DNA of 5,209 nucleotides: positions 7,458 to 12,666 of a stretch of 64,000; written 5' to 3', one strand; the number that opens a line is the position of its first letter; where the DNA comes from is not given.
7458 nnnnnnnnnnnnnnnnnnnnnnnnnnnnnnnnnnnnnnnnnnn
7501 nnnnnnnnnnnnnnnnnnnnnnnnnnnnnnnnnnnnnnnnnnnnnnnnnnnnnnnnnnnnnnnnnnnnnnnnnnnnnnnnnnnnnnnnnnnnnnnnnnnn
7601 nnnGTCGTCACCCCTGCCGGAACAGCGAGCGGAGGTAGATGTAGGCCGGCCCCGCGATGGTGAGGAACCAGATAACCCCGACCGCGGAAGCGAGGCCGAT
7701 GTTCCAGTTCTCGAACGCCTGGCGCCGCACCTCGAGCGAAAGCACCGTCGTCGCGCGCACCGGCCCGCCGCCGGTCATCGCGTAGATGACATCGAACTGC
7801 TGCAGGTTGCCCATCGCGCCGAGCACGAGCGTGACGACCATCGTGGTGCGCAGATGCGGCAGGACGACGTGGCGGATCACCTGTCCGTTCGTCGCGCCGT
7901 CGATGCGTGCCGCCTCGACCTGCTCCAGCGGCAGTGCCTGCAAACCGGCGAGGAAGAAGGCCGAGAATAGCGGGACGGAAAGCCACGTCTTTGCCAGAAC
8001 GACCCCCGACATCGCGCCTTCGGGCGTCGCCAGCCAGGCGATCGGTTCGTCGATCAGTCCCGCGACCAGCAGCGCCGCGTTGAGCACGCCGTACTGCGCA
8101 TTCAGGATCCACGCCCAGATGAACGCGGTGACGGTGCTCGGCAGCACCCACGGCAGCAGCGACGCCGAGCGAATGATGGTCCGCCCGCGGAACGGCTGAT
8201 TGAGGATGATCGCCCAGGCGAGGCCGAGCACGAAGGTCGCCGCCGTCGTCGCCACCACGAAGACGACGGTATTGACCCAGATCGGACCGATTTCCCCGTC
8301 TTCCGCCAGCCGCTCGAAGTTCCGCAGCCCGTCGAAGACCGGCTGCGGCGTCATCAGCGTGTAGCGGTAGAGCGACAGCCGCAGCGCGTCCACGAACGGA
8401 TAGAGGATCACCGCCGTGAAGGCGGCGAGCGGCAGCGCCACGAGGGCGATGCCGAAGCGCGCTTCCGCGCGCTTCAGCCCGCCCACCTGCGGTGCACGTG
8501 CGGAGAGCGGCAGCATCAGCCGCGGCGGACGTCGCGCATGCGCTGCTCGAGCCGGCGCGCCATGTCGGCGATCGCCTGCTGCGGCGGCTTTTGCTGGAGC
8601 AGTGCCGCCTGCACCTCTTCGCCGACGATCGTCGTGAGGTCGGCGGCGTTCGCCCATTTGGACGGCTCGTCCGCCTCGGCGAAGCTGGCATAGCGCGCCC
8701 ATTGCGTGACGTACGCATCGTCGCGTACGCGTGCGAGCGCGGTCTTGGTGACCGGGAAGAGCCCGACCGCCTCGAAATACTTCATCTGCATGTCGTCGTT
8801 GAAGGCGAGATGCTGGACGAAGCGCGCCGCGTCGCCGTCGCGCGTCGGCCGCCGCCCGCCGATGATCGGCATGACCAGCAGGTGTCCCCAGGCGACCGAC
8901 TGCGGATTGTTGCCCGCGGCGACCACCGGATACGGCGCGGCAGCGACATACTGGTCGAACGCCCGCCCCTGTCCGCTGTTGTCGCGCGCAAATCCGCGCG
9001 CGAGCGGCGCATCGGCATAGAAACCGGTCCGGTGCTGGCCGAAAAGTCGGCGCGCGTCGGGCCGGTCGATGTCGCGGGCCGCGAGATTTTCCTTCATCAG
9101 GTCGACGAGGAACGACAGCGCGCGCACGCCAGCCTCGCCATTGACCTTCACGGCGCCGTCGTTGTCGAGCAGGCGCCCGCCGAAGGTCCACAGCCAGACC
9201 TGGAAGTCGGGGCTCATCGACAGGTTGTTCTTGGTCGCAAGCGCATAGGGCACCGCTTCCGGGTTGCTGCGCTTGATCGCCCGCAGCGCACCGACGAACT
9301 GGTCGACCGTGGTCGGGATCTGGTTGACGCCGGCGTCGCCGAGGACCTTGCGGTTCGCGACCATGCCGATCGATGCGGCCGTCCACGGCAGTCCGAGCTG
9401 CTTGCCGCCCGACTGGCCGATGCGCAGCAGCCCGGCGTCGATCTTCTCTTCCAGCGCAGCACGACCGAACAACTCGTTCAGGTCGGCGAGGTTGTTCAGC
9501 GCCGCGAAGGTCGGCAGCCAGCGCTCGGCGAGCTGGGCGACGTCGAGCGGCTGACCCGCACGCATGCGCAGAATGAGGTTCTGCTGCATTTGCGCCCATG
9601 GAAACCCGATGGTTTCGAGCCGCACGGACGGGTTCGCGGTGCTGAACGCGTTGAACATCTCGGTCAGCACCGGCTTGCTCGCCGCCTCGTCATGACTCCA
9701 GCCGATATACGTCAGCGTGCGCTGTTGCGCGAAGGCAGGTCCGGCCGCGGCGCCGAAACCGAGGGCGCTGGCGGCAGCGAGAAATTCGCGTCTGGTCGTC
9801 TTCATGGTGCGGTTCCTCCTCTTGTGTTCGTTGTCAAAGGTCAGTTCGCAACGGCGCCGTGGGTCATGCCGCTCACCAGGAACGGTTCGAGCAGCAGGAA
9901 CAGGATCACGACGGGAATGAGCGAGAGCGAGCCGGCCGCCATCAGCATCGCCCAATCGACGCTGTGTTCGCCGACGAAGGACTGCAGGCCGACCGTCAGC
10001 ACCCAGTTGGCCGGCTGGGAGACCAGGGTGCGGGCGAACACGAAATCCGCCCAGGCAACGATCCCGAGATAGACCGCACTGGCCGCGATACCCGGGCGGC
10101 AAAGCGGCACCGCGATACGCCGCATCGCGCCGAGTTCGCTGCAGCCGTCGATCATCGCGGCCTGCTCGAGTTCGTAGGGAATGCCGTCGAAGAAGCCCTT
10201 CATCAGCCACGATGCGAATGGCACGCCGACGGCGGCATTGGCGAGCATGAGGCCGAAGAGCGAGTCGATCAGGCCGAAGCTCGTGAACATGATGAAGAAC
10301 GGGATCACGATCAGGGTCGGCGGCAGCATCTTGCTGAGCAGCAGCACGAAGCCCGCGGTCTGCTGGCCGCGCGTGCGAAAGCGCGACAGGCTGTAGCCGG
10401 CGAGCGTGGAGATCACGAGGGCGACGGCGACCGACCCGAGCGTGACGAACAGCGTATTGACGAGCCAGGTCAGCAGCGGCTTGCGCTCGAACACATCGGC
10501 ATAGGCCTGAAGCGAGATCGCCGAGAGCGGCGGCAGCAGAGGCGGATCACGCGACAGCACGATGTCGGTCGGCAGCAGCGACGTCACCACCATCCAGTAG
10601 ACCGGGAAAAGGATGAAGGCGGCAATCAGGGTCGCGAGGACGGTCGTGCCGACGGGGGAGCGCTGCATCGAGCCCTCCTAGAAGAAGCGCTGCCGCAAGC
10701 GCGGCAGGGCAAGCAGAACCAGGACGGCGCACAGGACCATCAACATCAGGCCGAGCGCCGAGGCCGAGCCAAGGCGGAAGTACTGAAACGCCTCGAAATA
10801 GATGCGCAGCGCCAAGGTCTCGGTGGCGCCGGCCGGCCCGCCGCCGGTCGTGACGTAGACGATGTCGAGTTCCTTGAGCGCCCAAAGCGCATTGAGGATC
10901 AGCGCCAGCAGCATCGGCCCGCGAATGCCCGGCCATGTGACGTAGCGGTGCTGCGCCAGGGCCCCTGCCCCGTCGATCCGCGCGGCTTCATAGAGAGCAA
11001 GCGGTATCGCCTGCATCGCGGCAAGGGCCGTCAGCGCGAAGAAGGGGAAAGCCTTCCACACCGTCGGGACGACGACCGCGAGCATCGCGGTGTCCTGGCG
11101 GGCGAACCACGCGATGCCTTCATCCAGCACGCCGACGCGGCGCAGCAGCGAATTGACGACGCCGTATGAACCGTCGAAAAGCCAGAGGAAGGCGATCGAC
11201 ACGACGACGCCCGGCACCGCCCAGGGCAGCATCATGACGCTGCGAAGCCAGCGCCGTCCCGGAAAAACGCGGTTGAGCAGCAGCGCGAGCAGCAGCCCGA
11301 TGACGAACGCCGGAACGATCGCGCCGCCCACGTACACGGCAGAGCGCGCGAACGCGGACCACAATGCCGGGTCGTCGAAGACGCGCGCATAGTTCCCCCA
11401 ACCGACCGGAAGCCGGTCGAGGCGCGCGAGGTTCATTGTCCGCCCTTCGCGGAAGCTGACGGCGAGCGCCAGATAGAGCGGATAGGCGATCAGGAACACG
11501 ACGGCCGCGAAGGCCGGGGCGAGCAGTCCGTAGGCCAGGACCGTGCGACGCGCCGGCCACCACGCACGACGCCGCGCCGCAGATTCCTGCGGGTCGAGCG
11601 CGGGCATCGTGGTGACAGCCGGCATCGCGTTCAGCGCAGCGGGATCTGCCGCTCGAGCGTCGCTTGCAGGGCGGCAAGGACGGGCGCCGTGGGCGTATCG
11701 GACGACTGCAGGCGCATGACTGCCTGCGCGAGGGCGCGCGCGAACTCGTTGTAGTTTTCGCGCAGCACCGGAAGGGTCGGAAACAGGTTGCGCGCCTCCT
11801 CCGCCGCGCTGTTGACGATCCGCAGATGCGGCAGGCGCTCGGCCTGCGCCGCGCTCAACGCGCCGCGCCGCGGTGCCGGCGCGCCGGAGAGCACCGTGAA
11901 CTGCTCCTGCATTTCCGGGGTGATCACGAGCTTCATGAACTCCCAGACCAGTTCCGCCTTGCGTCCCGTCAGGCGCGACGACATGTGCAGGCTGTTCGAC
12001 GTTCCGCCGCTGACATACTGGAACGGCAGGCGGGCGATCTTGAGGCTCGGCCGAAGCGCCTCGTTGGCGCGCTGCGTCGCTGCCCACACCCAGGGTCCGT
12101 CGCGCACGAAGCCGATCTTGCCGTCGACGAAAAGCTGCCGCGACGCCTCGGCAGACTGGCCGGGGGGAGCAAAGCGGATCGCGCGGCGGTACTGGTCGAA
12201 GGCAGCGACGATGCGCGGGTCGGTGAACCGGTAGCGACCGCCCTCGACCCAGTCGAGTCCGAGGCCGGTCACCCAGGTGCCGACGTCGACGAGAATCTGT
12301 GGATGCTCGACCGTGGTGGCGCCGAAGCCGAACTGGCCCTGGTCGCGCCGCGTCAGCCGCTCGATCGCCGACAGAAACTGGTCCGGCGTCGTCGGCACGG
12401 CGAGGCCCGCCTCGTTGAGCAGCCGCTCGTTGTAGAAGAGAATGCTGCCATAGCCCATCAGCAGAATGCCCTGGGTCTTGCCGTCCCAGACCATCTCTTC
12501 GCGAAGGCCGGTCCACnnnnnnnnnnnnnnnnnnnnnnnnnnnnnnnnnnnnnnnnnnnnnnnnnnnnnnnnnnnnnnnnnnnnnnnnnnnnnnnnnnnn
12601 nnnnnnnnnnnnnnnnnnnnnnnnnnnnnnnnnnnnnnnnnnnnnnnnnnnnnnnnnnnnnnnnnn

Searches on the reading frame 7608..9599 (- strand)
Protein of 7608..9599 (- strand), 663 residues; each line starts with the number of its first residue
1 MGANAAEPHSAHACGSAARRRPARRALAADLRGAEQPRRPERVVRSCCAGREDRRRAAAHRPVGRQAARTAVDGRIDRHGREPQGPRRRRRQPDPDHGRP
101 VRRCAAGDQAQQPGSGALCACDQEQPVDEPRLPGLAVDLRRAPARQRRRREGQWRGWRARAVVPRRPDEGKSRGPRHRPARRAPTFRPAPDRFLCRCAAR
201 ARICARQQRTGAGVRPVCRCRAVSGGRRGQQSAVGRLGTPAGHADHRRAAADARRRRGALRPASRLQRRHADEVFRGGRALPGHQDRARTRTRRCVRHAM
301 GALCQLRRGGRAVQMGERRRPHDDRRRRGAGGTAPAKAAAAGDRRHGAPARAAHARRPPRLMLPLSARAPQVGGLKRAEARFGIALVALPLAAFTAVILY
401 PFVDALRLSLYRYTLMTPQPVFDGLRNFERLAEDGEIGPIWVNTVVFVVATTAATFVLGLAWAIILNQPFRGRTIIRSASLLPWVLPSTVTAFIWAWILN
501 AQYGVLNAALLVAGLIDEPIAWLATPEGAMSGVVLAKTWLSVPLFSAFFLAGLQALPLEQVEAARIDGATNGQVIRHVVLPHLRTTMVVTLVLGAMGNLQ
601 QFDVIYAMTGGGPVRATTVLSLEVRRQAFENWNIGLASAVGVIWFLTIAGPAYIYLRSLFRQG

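Call 47: search_protein_families(library=pfam, proteins=[window:7608-9599:-], max_evalue=0.001)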
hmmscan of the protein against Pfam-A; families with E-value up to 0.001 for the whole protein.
window:7608-9599:- (663 aa): 1 family
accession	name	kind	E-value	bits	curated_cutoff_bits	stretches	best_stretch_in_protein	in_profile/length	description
PF00528.27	BPD_transp_1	-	2.5e-16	60.4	26.4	1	457-645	3-166/184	Binding-protein-dependent transport system inner membrane component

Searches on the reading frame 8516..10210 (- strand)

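Call 18: search_protein_families(library=pfam, proteins=[window:8516-10210:-], max_evalue=0.001)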
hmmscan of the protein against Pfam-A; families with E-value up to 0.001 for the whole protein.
window:8516-10210:- (564 aa): 2 families
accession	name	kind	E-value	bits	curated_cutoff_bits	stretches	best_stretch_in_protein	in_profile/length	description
PF01547.30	SBP_bac_1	-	2.9e-21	77.2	26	1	181-435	9-276/307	Bacterial extracellular solute-binding protein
PF13416.11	SBP_bac_8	-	8.5e-19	68.8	27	1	184-497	1-268/279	Bacterial extracellular solute-binding protein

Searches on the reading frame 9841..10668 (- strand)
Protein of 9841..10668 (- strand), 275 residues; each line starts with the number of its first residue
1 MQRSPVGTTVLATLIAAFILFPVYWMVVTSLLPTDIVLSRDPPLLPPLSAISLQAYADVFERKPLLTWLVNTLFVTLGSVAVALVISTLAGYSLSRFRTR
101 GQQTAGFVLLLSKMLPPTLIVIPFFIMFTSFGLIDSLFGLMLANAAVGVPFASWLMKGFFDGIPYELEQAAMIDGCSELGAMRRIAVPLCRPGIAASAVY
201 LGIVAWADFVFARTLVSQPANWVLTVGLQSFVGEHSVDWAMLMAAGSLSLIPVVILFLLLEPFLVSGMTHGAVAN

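Call 18: search_protein_families(library=pfam, proteins=[window:9841-10668:-], max_evalue=0.001)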
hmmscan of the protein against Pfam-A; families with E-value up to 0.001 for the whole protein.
window:9841-10668:- (275 aa): 1 family
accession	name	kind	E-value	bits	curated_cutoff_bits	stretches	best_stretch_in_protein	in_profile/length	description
PF00528.27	BPD_transp_1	-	3.5e-11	43.6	26.4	1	85-264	3-178/184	Binding-protein-dependent transport system inner membrane component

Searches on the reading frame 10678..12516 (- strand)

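Call 18: search_protein_families(library=pfam, proteins=[window:10678-12516:-], max_evalue=0.001)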
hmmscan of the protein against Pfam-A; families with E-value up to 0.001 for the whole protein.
window:10678-12516:- (612 aa): 1 family
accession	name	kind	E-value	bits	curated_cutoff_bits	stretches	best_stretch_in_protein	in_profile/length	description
PF00528.27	BPD_transp_1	-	4.4e-20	72.6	26.4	1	404-602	2-174/184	Binding-protein-dependent transport system inner membrane component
